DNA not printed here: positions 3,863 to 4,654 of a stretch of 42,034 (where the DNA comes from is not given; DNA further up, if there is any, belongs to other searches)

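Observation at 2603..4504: XRE-HTH fused to an intact PilZ domain, co-transcribed with a soluble dual-PAS histidine kinase and no response regulator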

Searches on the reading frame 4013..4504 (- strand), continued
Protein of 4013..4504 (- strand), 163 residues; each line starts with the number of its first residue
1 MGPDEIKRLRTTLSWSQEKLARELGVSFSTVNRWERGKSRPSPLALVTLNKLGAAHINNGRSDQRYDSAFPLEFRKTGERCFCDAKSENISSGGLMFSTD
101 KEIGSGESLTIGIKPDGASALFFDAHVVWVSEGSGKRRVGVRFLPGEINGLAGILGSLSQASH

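Call 11: find_encoding_contigs(protein=P0041, flank=5000, max_places=2)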
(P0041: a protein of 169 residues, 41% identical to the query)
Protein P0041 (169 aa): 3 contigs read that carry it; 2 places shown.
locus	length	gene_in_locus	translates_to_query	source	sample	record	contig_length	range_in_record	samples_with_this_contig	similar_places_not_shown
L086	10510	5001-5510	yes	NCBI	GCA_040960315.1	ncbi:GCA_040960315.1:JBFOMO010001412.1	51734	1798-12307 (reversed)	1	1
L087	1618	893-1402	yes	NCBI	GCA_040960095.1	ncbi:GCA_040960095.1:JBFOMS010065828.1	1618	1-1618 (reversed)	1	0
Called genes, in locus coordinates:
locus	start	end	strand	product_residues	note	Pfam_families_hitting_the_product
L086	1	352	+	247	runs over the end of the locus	PF00590:TP_methylase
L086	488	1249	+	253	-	PF00590:TP_methylase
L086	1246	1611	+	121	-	PF04892:VanZ-LLP1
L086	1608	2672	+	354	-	PF11760:CbiG_N, PF01890:CbiG_C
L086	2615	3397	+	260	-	PF00590:TP_methylase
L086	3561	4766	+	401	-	PF01676:Metalloenzyme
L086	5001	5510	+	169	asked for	PF01381:HTH_3, PF13560:HTH_31, PF07238:PilZ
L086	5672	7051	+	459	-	PF00989:PAS (weak), PF00989:PAS, PF13188:PAS_8, PF08448:PAS_4, PF13426:PAS_9, PF08447:PAS_3, PF00512:HisKA, PF02518:HATPase_c, +1 more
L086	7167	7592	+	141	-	PF00126:HTH_1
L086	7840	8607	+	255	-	PF13531:SBP_bac_11, PF01547:SBP_bac_1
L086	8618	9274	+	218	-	PF00528:BPD_transp_1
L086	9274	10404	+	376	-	PF00005:ABC_tran, PF13304:AAA_21 (weak)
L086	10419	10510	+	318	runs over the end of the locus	PF01545:Cation_efflux, PF16916:ZT_dimer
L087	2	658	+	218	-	?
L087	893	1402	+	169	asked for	PF01381:HTH_3, PF13560:HTH_31, PF07238:PilZ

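Call 14: find_encoding_contigs(protein=P0019, flank=5000, max_places=2)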
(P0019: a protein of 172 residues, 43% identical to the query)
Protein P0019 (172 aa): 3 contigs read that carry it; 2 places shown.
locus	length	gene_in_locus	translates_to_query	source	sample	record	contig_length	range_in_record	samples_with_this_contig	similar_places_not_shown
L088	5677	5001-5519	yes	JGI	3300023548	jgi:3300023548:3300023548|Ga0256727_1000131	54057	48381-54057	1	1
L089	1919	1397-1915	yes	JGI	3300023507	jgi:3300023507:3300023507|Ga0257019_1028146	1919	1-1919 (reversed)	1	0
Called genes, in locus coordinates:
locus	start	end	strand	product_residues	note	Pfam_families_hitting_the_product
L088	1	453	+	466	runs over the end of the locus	PF11104:PilM_2 (weak), PF05137:PilN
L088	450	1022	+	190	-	PF10741:T2SSM_b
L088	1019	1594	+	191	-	-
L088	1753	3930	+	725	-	PF21305:type_II_gspD_N0, PF03958:Secretin_N, PF00263:Secretin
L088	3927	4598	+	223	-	PF09626:DHC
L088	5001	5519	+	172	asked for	PF01381:HTH_3, PF13384:HTH_23 (weak), PF13560:HTH_31, PF07238:PilZ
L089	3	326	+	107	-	?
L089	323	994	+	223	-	PF09626:DHC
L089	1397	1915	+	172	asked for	PF01381:HTH_3, PF13384:HTH_23 (weak), PF13560:HTH_31, PF07238:PilZ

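Call 15: find_encoding_contigs(protein=P0028, flank=5000, max_places=2)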
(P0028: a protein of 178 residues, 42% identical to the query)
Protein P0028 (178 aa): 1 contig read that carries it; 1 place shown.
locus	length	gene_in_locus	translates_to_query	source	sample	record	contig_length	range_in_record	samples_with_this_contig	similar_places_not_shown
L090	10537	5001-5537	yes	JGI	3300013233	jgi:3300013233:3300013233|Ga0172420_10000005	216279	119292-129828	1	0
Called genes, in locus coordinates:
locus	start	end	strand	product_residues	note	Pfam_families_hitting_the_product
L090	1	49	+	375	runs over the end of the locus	PF01888:CbiD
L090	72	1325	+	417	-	PF00590:TP_methylase, PF01135:PCMT (weak)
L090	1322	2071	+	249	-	PF00590:TP_methylase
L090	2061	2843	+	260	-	PF00590:TP_methylase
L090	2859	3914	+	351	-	PF11760:CbiG_N, PF01890:CbiG_C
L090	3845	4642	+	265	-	PF00590:TP_methylase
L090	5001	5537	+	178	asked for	PF01381:HTH_3, PF13560:HTH_31, PF07238:PilZ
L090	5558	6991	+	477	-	PF13426:PAS_9 (weak), PF08447:PAS_3 (faint), PF00989:PAS, PF08448:PAS_4, PF13426:PAS_9, PF00512:HisKA, PF02518:HATPase_c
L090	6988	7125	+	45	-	-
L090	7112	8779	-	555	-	PF00890:FAD_binding_2, PF01266:DAO (faint), PF02910:Succ_DH_flav_C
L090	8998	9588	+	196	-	PF01464:SLT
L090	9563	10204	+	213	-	PF01066:CDP-OH_P_transf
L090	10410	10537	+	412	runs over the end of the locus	PF00512:HisKA, PF02518:HATPase_c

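Call 16: find_encoding_contigs(protein=P0048, flank=5000, max_places=2)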
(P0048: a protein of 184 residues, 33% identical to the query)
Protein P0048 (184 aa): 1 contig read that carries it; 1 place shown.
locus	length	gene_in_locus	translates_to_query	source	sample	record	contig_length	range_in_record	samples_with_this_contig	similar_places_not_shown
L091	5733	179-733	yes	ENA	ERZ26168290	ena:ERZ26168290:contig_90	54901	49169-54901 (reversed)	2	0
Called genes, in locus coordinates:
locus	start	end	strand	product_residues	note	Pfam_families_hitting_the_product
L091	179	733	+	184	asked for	PF13560:HTH_31, PF01381:HTH_3, PF07238:PilZ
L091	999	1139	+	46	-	-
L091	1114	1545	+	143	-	PF01475:FUR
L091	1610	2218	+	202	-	PF00578:AhpC-TSA, PF08534:Redoxin, PF10417:1-cysPrx_C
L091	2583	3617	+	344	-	PF01903:CbiX, PF02570:CbiC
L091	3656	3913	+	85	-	-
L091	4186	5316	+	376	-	PF13609:Porin_4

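Call 17: find_encoding_contigs(protein=P0033, flank=5000, max_places=2)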
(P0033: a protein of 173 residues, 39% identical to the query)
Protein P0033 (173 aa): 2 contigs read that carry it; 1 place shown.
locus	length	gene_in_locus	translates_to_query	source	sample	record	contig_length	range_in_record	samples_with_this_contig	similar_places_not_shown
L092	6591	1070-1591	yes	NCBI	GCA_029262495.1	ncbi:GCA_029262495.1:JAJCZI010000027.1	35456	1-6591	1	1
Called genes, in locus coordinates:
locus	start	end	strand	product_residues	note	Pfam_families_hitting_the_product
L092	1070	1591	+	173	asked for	PF01381:HTH_3, PF13560:HTH_31, PF07238:PilZ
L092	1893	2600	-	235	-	PF01346:FKBP_N, PF00254:FKBP_C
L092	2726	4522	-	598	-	PF13424:TPR_12 (faint), PF00515:TPR_1 (weak), PF13371:TPR_9 (faint), PF13414:TPR_11 (faint), PF13432:TPR_16 (weak), PF00515:TPR_1, PF07719:TPR_2 (weak), PF13181:TPR_8 (weak), +2 more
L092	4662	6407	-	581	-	PF00515:TPR_1, PF07719:TPR_2, PF13181:TPR_8, PF13424:TPR_12, PF13432:TPR_16 (weak), PF13414:TPR_11, PF00515:TPR_1 (weak), PF13432:TPR_16, +11 more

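Call 40: search_solved_structures(query=A1, max_evalue=0.01, show_alignments=3)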
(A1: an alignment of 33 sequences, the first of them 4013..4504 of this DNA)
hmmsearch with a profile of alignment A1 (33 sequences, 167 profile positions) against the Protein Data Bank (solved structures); distinct sequences matched with E-value up to 0.01: 12.
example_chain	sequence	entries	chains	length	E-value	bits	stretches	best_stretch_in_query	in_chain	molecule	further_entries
8tac_A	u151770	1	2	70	2.4e-06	31.1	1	4-51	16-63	DBP48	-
5jaa_A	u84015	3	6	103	2.2e-05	27.9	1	2-54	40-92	Antitoxin igA-2 | Antitoxin HigA-2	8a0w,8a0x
5j9i_A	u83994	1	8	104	2.2e-05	27.9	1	2-54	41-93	Antitoxin igA-2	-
2mez_A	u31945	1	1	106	0.00015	25.2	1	6-52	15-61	Multiprotein Bridging Factor (MBP-like)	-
9k3w_A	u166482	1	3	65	0.00029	24.3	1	3-48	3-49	Transcriptional regulator, PbsX family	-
9tv9_A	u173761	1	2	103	0.0011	22.4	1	2-53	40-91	Antitoxin HigA-2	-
3jxb_C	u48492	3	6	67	0.0044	20.4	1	4-49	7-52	Repressor protein C2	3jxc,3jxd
2r1j_L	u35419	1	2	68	0.0045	20.4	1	4-49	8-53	Repressor protein C2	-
1adr_A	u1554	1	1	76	0.0056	20.1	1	4-49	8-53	P22 C2 REPRESSOR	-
2ppx_A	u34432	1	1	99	0.007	19.8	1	5-52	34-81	Uncharacterized protein Atu1735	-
1utx_A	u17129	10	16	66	0.0075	19.7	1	3-48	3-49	CYLR2 | cytolysin regulator 2 | PUTATIVE TRANSCRIPTION REGULATOR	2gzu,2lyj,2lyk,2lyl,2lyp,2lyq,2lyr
2xiu_A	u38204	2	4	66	0.0089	19.5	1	3-47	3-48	CYLR2 | CYLR2 SYNONYM CYTOLYSIN REPRESSOR 2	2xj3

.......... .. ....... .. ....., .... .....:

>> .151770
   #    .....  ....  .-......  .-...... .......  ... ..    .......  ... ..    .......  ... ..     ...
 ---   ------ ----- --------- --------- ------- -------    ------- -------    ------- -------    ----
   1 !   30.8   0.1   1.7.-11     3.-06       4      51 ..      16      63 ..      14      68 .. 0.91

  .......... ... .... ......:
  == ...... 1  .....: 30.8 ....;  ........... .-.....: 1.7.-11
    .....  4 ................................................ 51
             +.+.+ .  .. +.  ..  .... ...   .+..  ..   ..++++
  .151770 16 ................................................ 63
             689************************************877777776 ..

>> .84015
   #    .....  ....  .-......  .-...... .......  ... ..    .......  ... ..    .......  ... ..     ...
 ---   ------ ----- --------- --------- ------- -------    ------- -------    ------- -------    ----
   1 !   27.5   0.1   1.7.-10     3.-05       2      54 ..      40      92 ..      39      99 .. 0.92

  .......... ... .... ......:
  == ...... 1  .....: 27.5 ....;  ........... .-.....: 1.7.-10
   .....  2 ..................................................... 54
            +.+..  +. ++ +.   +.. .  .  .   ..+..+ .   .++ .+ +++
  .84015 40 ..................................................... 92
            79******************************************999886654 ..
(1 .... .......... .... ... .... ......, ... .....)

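Call 42: predict_structure(alignment_id=A1)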
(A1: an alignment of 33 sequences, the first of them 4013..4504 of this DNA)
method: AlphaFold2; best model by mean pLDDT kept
length: 163 residues; sequences in the alignment: 33
mean_pLDDT: 83.9   pTM: 0.56
mean pLDDT of the five models: 83.9, 83.1, 82.5, 80.8, 80.4
residues with pLDDT >= 90: 85; 70-90: 47; 50-70: 24; < 50: 7
segments of 3 or more residues with pLDDT < 50: 58-62
pLDDT, mean of each block of 10 residues (from residue 1): 91 89 94 96 91 60 66 92 91 89 93 79 92 87 74 66 49
secondary structure, 60 per line:
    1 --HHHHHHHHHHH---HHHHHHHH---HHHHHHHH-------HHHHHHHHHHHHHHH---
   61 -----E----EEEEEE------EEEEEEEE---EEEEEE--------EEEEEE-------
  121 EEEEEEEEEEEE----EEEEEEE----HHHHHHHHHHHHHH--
elements in order: H3-13 H17-24 H28-35 H43-57 E71-76 E83-90 E94-99 E108-113 E121-132 E137-143 H148-161

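Call 45: fold_search(model_id=the predicted structure, library=pdb)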
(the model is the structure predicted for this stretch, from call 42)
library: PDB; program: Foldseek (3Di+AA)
matches with E <= 10: 1046; with E <= 0.001: 32
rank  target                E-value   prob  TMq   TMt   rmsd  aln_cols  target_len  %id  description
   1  9fnn_A                3.2e-06  1.00  0.46  0.10  13.4       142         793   16  Cryo-EM structure of the c-di-GMP-saturated 'crown'less Bcs macrocomplex for cellulose secretion in E. coli (released 2024-10-16)
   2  9b8v_E                9.1e-06  1.00  0.46  0.10  14.9       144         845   17  AlphaFold2 informed cryo-EM model of the E. coli cellulose synthase BcsAG3B6 complex (released 2025-02-19)
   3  4i86_B                1.2e-05  1.00  0.47  0.72   3.2       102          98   17  Crystal structure of PilZ domain of CeSA from cellulose synthesizing bacterium (released 2013-04-03)
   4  9fmv_A                1.5e-05  1.00  0.44  0.10  12.1       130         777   16  Cryo-EM structure of the c-di-GMP-free synthase:pEtN transferase complex (BcsA-Bct-G3) from the E. coli cellulose secr (released 2024-10-16)
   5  4p00_A                1.8e-05  1.00  0.46  0.11  12.9       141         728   15  Bacterial Cellulose Synthase in complex with cyclic-di-GMP and UDP (released 2014-04-09)
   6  5vx6_A                2.0e-05  1.00  0.50  0.39   3.2       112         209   20  Structure of Bacillus subtilis Inhibitor of motility (MotI/DgrA) (released 2017-11-22)
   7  9fp0_A                2.0e-05  1.00  0.45  0.10   9.9       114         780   18  Cryo-EM structure of the 'crown'less Bcs macrocomplex for E. coli cellulose secretion in non-saturating c-di-GMP (loca (released 2024-10-16)
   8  4xrn_B                2.1e-05  1.00  0.43  0.62   3.7       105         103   23  Pilz domain with c-di-gmp of a protein from Pseudomonas aeruginosa (released 2016-02-03)
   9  2rde_A                2.5e-05  1.00  0.49  0.37   2.5        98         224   15  Crystal structure of VCA0042 complexed with c-di-GMP (released 2007-10-30)
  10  4xrn_C                2.9e-05  1.00  0.45  0.63   3.3       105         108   26  Pilz domain with c-di-gmp of a protein from Pseudomonas aeruginosa (released 2016-02-03)
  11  4i86_A                3.0e-05  1.00  0.47  0.70   3.3       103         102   16  Crystal structure of PilZ domain of CeSA from cellulose synthesizing bacterium (released 2013-04-03)
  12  4xrn_A                3.2e-05  1.00  0.43  0.62   3.4       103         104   23  Pilz domain with c-di-gmp of a protein from Pseudomonas aeruginosa (released 2016-02-03)
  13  4xrn_D                3.4e-05  1.00  0.46  0.66   3.2       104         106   25  Pilz domain with c-di-gmp of a protein from Pseudomonas aeruginosa (released 2016-02-03)
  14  4rt1_A                3.6e-05  1.00  0.47  0.66   3.2       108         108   24  Structure of the Alg44 PilZ domain (R95A mutant) from Pseudomonas aeruginosa PAO1 in complex with c-di-GMP (released 2015-04-08)
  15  5vx6_B                4.8e-05  1.00  0.50  0.40   3.1       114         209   21  Structure of Bacillus subtilis Inhibitor of motility (MotI/DgrA) (released 2017-11-22)
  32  5kec_D                8.9e-04  1.00  0.47  0.36   3.6       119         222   15  Structure of K. pneumonia MrkH in its apo state. (released 2016-08-17)
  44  5kec_A                5.0e-03  1.00  0.47  0.35   3.9       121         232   15  Structure of K. pneumonia MrkH in its apo state. (released 2016-08-17)
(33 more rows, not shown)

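Call 48: find_encoding_contigs(protein=P0022, flank=7000, max_places=2)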
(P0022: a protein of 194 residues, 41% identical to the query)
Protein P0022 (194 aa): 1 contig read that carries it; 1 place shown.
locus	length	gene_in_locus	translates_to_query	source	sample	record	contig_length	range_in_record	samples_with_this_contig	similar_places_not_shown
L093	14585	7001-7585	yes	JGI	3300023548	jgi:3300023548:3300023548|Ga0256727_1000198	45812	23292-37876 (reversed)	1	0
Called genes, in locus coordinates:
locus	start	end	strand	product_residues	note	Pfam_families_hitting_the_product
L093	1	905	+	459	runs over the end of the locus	PF11104:PilM_2 (weak), PF05137:PilN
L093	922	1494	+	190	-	PF10741:T2SSM_b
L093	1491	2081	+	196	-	-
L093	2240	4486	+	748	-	PF21305:type_II_gspD_N0, PF03958:Secretin_N, PF00263:Secretin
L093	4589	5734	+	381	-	PF01292:Ni_hydr_CYTB, PF09626:DHC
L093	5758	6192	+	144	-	PF09086:DUF1924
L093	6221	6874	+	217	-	PF09626:DHC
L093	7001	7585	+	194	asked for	PF01381:HTH_3, PF13560:HTH_31, PF07238:PilZ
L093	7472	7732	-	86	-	-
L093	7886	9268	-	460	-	PF01171:ATP_bind_3, PF01507:PAPS_reduct (faint), PF11734:TilS_C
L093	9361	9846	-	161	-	PF00072:Response_reg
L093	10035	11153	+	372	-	PF02073:Peptidase_M29, PF26233:NicX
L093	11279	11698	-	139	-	PF01894:YjbQ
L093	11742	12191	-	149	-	-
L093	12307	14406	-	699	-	PF09084:NMT1 (faint), PF00497:SBP_bac_3, PF12974:Phosphonate-bd (faint), PF00497:SBP_bac_3, PF01464:SLT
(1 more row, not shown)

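Call 49: search_protein_representatives(alignment_id=A1)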
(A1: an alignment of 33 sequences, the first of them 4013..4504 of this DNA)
Query: 33 sequences, 167 profile positions. Proteins with E-value up to 0.001 (for the whole library): 26296; up to 1e-10: 1743; up to 1e-30: 40. The best 150 are listed.
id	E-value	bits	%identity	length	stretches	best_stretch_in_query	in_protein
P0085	6.0e-65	234.8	-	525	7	3-58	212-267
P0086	9.1e-60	217.9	-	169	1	1-166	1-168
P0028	5.4e-57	208.9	-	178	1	1-165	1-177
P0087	1.1e-56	207.9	-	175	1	1-166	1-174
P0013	6.2e-56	205.5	-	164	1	1-166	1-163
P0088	6.2e-56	205.5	-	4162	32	8-46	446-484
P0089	7.3e-56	205.2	-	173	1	1-166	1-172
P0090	1.4e-55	204.3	-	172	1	1-166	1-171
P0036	3.6e-55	203.0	-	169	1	1-165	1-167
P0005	1.0e-54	201.5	-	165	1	1-165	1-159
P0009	1.3e-53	197.9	-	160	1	1-163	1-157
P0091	1.4e-53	197.8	-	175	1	1-161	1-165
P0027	6.0e-52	192.5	-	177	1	1-166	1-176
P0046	1.8e-51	190.9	-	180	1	1-165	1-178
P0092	7.4e-51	188.9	-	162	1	1-160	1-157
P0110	2.0e-37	145.3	-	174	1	1-163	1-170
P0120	2.4e-29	119.0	-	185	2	3-67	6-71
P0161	4.1e-23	98.7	-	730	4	5-100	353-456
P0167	1.2e-22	97.1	-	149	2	3-77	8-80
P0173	3.5e-22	95.6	-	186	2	2-63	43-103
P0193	3.9e-20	89.0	-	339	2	58-164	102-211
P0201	1.4e-19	87.1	-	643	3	56-164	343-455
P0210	5.0e-19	85.4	-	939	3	57-161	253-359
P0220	2.0e-18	83.4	-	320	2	56-164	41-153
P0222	3.6e-18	82.6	-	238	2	58-156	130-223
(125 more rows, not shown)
